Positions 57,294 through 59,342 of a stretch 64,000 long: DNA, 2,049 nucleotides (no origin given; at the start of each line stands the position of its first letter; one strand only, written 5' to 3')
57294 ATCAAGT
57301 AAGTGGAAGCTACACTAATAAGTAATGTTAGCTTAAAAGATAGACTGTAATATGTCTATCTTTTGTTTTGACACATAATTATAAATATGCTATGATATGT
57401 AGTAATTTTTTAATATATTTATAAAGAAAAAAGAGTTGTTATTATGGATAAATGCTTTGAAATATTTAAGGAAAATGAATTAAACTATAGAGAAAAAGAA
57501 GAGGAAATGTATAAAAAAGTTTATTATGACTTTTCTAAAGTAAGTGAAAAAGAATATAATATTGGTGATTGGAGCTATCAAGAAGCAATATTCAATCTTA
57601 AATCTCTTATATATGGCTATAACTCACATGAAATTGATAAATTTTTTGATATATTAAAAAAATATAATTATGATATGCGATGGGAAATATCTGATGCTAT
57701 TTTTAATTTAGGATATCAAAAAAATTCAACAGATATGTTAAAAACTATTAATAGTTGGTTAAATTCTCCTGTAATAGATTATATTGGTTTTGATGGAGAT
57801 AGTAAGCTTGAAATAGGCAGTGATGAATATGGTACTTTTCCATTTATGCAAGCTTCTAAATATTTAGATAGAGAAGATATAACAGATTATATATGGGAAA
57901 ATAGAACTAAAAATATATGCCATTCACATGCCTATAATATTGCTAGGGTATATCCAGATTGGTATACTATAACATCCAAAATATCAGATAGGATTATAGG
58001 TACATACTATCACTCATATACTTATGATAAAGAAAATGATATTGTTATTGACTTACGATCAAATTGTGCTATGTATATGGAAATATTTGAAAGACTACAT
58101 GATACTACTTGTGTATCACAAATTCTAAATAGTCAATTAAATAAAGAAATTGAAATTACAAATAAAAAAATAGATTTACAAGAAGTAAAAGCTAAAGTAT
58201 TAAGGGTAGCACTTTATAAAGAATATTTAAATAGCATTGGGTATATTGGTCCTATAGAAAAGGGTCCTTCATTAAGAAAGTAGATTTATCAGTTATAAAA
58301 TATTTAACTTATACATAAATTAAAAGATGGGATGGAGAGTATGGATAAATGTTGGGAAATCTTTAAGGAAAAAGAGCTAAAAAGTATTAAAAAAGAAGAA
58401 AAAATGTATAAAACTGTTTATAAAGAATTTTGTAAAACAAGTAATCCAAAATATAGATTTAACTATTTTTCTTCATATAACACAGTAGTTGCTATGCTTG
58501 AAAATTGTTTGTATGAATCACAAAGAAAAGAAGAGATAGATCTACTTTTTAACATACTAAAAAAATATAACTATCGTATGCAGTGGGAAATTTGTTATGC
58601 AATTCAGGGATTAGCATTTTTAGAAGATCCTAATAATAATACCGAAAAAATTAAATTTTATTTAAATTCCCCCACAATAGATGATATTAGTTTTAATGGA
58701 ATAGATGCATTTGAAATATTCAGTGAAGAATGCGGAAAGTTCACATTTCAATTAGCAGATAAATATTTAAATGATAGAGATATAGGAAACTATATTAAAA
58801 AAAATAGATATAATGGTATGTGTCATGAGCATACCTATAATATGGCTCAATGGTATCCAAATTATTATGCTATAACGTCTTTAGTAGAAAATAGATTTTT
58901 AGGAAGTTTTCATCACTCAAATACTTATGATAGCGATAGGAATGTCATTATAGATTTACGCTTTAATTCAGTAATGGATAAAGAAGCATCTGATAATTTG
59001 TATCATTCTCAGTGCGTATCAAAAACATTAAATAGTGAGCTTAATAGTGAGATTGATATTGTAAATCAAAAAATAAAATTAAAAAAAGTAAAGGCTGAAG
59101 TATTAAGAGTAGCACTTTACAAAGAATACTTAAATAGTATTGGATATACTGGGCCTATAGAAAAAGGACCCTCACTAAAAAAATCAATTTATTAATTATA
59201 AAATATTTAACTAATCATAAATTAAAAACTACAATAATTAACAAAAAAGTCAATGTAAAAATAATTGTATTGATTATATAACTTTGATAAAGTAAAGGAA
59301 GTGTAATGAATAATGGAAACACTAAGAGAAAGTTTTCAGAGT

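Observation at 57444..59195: Tandem paralogs with an invariant C-terminal 24-residue tail maintained despite synonymous nucleotide divergence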

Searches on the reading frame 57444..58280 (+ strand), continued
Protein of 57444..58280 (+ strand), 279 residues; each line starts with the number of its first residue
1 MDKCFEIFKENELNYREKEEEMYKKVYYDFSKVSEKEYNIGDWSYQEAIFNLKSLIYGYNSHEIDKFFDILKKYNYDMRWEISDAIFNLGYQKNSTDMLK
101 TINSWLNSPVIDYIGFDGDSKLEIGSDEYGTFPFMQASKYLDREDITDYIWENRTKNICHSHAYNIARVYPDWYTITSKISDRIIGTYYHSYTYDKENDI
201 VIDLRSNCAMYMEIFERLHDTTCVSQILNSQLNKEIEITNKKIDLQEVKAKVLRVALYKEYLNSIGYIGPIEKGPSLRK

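Call 63: search_protein_families(library=pfam, proteins=[L014:7071-7904:+, L015:1356-2189:+, L016:5316-5915:+, L017:5342-5923:+, L017:6905-7639:+, L021:6810-7466:+, L021:4601-5638:+, L022:3220-3525:+, L016:7913-8659:+], max_evalue=0.01)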
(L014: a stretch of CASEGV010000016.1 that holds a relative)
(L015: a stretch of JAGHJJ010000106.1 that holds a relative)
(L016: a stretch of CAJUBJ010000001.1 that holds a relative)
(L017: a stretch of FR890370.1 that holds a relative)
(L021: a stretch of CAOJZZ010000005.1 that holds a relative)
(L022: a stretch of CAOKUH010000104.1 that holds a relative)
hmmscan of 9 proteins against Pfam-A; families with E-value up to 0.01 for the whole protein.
L014:7071-7904:+ (278 aa): 1 family
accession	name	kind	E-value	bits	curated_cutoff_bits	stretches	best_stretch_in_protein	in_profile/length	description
PF02661.23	Fic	-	1.8e-12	48.3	24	1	105-210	2-93/93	Fic/DOC family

L015:1356-2189:+ (278 aa): 1 family
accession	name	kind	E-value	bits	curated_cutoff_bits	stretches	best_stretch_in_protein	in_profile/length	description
PF02661.23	Fic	-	4.3e-11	44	24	1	105-210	2-93/93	Fic/DOC family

L016:5316-5915:+ (200 aa): 2 families
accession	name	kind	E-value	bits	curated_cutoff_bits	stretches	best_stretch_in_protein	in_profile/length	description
PF06941.18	NT5C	-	1.1e-15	58.4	24.8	1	4-168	2-162/180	5' nucleotidase, deoxy (Pyrimidine), cytosolic type C protein (NT5C)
PF03031.24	NIF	-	0.0095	16.1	21.8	0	4-93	1-63/160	NLI interacting factor-like phosphatase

L017:5342-5923:+ (194 aa): 11 families
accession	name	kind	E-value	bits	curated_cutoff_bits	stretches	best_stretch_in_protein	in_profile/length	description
PF01381.28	HTH_3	-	5.7e-19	68.3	23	1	10-61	4-55/55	Helix-turn-helix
PF12844.13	HTH_19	-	1.5e-10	41.2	30.2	1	9-64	6-61/64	Helix-turn-helix domain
PF13560.12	HTH_31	-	4.6e-06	27.3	27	1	9-45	8-45/64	Helix-turn-helix domain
PF08279.18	HTH_11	-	6.5e-05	23.2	25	1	9-34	8-34/55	HTH domain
PF07022.19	Phage_CI_repr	-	7e-05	23.5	22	1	18-62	15-58/65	Bacteriophage CI repressor helix-turn-helix domain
PF13443.12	HTH_26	-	8.4e-05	23.2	22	1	10-62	5-58/63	Cro/C1-type HTH DNA-binding domain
PF04545.22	Sigma70_r4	-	0.00069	19.5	24.1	1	5-34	10-39/50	Sigma-70, region 4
PF13518.12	HTH_28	-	0.0035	17.8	25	0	8-35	5-32/52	Helix-turn-helix domain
PF15731.11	MqsA_antitoxin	-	0.0045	17.5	30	0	5-50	72-117/131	Antitoxin component of bacterial toxin-antitoxin system, MqsA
PF05269.17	Phage_CII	-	0.0069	17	21.3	0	9-63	17-69/91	Bacteriophage CII protein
PF15943.11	YdaS_toxin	-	0.0099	16.1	30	0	18-35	11-28/65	Bacterial toxin YdaS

L017:6905-7639:+ (245 aa): 0 families

L021:6810-7466:+ (219 aa): 3 families
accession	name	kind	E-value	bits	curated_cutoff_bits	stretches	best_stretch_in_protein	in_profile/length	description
PF00657.28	Lipase_GDSL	-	1.4e-05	25.8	23.6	1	14-212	1-208/208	GDSL-like Lipase/Acylhydrolase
PF13472.12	Lipase_GDSL_2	-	2.1e-05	25.5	32.9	0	17-106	2-80/178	GDSL-like Lipase/Acylhydrolase family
PF04311.20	DUF459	-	0.0068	16.2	27.2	0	195-214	177-196/197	Protein of unknown function (DUF459)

L021:4601-5638:+ (346 aa): 2 families
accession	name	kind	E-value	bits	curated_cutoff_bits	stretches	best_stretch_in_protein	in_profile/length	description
PF00383.29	dCMP_cyt_deam_1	-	7e-18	64.8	25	1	176-293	3-100/102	Cytidine and deoxycytidylate deaminase zinc-binding region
PF14437.12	MafB19-deam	-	4e-09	36.9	27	1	179-337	6-136/142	MafB19-like deaminase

L022:3220-3525:+ (102 aa): 1 family
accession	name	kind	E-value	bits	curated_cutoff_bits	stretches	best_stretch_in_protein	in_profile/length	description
PF01797.21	Y1_Tnp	-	1.6e-22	80.3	23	1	16-101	4-89/121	Transposase IS200 like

L016:7913-8659:+ (249 aa): 6 families
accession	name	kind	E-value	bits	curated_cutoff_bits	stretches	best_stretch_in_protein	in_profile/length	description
PF01928.26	CYTH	-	8.6e-19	68.5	23.2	1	70-238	1-179/179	CYTH domain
PF01381.28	HTH_3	-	2e-14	53.8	23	1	7-61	1-55/55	Helix-turn-helix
PF12844.13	HTH_19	-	2.1e-08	34.4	30.2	1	4-64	1-61/64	Helix-turn-helix domain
PF13560.12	HTH_31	-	1.5e-05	25.6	27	1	3-55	2-55/64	Helix-turn-helix domain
PF13443.12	HTH_26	-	0.0019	18.8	22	1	6-57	1-53/63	Cro/C1-type HTH DNA-binding domain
PF07022.19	Phage_CI_repr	-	0.0074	17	22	0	17-65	14-61/65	Bacteriophage CI repressor helix-turn-helix domain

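Call 79: predict_structure(alignment_id=A7)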
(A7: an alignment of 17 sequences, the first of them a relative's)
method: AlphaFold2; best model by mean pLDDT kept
length: 262 residues; sequences in the alignment: 17
mean_pLDDT: 80.9   pTM: 0.78
mean pLDDT of the five models: 80.9, 75.5, 75.2, 75.1, 74.1
residues with pLDDT >= 90: 59; 70-90: 160; 50-70: 42; < 50: 1
segments of 3 or more residues with pLDDT < 50: none
pLDDT, mean of each block of 10 residues (from residue 1): 58 81 90 89 81 71 84 76 85 80 84 90 90 91 75 66 85 91 73 94 91 90 88 73 60 72 54
secondary structure, 60 per line:
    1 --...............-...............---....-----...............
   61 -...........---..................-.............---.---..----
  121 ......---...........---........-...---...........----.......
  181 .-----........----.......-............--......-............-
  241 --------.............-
elements in order: H3-17 H19-33 H37-40 H46-60 H62-72 H76-93 H95-107 E121-126 E130-136 H137-140 H144-151 H159-169 E174-181 E187-194 E199-202 E207-210 H211-218 E221-226 H228-239 H249-261
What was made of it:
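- A 24%-identical member gives the same topology (call 79).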

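Call 81: fold_search(model_id=the predicted structure, library=pdb)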
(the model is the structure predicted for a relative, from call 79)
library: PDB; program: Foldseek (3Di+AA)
matches with E <= 10: 263; with E <= 0.001: 0
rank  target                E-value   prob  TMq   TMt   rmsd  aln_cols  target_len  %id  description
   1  5oec_A                3.6e-01  0.08  0.12  0.16  13.2       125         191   14  Human Rab32 (18-201):GDP in complex with Salmonella GtgE (21-214) C45A mutant (released 2018-01-10)
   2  3gas_E                5.7e-01  0.07  0.12  0.13  15.1       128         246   15  Crystal Structure of Helicobacter pylori Heme Oxygenase Hugz in Complex with Heme (released 2010-02-23)
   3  3gas_B                8.1e-01  0.06  0.12  0.13  15.5       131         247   14  Crystal Structure of Helicobacter pylori Heme Oxygenase Hugz in Complex with Heme (released 2010-02-23)
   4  5n57_A                8.1e-01  0.06  0.16  0.20  17.6       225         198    8  Staphylococcus aureus cambialistic superoxide dismutase SodM (released 2018-03-07)
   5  5oed_A                8.5e-01  0.04  0.11  0.13  12.2       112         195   15  Human Rab32:GDP in complex with Salmonella GtgE C45A mutant (released 2018-01-10)
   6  7wnk_D                9.6e-01  0.06  0.16  0.20  17.8       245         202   12  Crystal structure of a mutant Staphylococcus equorum manganese superoxide dismutase K38R and A121E (released 2023-01-25)
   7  6ex3_D                1.3e+00  0.04  0.15  0.19  17.9       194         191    9  Staphylococcus aureus superoxide dismutase SodA (released 2018-11-21)
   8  4yip_C                1.3e+00  0.04  0.17  0.21  17.4       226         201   10  X-ray structure of the iron/manganese cambialistic superoxide dismutase from Streptococcus mutans (released 2016-01-13)
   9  7t8k_B                1.4e+00  0.03  0.14  0.14  22.0       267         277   12  BrxR from Acinetobacter BREX type I phage restriction system bound to DNA (released 2022-05-18)
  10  6yw5_44               1.5e+00  0.04  0.13  0.13  16.3       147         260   12  The structure of the small subunit of the mitoribosome from Neurospora crassa (released 2020-11-11)
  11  7ddw_B                1.5e+00  0.03  0.16  0.20  18.2       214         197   11  Crystal structure of a mutant Staphylococcus equorum manganese superoxide dismutase S126C (released 2021-04-07)
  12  6iin_A                1.7e+00  0.06  0.11  0.09  11.7        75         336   11  USP14 catalytic domain with IU1-248 (released 2018-12-19)
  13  6lpg_A                1.7e+00  0.06  0.16  0.16  13.2       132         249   10  human VASH1-SVBP complex (released 2020-10-21)
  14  8y17_A                1.7e+00  0.03  0.15  0.18  17.2       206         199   11  Crystal structure of a mutant Staphylococcus equorum manganese superoxide dismutase T89C and N187C (released 2025-01-29)
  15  7wnl_B                1.8e+00  0.03  0.16  0.19  19.6       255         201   14  Crystal structure of a mutant Staphylococcus equorum manganese superoxide dismutase K38R and A121Y (released 2023-01-25)
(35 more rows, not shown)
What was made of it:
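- For the second model the top hit is the Salmonella GtgE protease, with USP14/47 and VASH1 also listed (call 81). Fe/Mn superoxide dismutases appear among weak Foldseek hits (call 81). The superoxide dismutase alignments have rmsd of 17-19 Å (call 81).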

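Call 89: find_encoding_contigs(protein=P0128, flank=3000, max_places=2)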
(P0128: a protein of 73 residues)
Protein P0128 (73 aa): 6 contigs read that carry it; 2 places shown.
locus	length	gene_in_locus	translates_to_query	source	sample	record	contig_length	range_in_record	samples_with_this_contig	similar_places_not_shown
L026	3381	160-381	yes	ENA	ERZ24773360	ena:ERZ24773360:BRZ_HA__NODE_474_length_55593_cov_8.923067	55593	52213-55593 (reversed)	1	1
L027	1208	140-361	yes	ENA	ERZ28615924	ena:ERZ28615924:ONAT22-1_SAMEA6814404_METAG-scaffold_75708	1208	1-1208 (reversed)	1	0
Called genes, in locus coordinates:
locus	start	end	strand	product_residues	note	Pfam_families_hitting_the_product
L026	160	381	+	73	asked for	-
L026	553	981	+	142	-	-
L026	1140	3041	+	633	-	PF02518:HATPase_c, PF00204:DNA_gyraseB, PF01751:Toprim, PF00986:DNA_gyraseB_C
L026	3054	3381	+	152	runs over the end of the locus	-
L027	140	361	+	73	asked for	-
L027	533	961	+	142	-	-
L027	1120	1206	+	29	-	?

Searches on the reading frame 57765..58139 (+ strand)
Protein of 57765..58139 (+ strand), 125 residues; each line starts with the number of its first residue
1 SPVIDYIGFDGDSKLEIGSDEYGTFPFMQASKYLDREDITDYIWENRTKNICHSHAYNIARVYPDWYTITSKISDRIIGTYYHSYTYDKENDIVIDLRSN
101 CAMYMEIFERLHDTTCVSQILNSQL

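Call 67: search_solved_structures(query=A6, max_evalue=10, show_alignments=4)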
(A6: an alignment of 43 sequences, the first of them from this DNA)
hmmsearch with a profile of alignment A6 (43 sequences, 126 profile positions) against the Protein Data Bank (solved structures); distinct sequences matched with E-value up to 10: 2.
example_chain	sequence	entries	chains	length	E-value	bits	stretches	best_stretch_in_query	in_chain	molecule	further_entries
5gwr_A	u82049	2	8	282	0.23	14.6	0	9-48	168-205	4-hydroxyisolecuine dehydrogenase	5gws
5gwt_A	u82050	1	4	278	0.24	14.5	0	9-48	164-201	4-hydroxyisolecuine dehydrogenase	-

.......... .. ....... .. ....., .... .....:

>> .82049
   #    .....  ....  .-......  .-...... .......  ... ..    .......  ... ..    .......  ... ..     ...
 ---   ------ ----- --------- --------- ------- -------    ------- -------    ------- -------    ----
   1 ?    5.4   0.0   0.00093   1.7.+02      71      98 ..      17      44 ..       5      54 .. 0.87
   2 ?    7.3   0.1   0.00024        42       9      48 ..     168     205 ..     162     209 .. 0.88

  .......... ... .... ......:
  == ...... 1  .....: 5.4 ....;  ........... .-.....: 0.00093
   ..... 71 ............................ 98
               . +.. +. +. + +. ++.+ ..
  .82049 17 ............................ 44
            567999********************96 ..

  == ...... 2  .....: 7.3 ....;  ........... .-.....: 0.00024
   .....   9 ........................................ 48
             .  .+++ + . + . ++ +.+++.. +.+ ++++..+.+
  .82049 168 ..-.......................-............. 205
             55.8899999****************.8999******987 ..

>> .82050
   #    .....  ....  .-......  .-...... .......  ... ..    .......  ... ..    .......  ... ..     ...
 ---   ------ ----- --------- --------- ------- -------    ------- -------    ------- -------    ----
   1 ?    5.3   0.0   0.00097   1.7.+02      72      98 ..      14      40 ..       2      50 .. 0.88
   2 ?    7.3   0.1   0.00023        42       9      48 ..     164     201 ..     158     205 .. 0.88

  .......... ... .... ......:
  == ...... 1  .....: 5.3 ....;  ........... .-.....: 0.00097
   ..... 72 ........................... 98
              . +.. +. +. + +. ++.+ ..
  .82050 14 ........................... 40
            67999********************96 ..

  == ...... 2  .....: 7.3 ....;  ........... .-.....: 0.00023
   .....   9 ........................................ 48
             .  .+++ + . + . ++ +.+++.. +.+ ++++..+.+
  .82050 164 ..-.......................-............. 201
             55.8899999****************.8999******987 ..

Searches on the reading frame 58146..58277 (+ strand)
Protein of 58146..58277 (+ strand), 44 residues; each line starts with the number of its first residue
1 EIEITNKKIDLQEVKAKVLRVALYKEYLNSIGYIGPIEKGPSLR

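Call 88: find_homologous_proteins(query=A9, max_evalue=10)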
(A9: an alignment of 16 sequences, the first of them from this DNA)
Query A9 (16 sequences) (44 aa, profile of the alignment): 1 proteins with E <= 10 among 45 candidates.
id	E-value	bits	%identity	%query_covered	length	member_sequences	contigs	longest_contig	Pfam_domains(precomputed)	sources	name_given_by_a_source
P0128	3.9e-14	70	44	93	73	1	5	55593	-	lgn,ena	-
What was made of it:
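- Tried and rejected: At 44 aa it returned only a contig-end fragment and missed known members, so it says nothing about tails on other bodies (calls 88, 89).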

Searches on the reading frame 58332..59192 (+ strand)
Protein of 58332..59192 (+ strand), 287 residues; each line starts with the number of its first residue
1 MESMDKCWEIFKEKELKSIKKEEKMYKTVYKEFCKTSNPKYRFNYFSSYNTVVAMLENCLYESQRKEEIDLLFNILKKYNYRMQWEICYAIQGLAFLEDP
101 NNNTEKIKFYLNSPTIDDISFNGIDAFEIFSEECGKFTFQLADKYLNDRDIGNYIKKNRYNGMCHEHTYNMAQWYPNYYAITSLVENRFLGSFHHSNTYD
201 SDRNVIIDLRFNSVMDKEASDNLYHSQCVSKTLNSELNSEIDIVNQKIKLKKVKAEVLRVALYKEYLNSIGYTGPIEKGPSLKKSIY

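Call 4: search_protein_families(library=pfam, proteins=[window:58332-59192:+], max_evalue=1)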
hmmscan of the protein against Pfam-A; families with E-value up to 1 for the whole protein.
window:58332-59192:+ (287 aa): 1 family
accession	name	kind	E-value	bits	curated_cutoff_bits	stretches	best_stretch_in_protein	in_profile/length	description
PF24612.2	Ig_TgrO1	-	0.89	10.2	27.9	0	101-141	24-59/81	TgrO1-like, immunoglobulin-like domain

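Call 5: search_protein_families(library=ncbifam, proteins=[window:58332-59192:+], max_evalue=1)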
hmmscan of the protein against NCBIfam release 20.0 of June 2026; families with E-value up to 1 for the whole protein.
window:58332-59192:+ (287 aa): 0 families

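Call 38: search_protein_families(library=phrogs, proteins=[window:58332-59192:+], max_evalue=1)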
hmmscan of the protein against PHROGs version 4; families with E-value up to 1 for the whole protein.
window:58332-59192:+ (287 aa): 1 family
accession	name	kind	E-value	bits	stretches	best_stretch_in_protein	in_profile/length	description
phrog_27426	-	unknown function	0.42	11.7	0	55-75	12-32/76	-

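Call 39: search_protein_families(library=padloc, proteins=[window:58332-59192:+], max_evalue=1)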
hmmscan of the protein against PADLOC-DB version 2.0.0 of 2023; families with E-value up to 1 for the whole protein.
window:58332-59192:+ (287 aa): 0 families
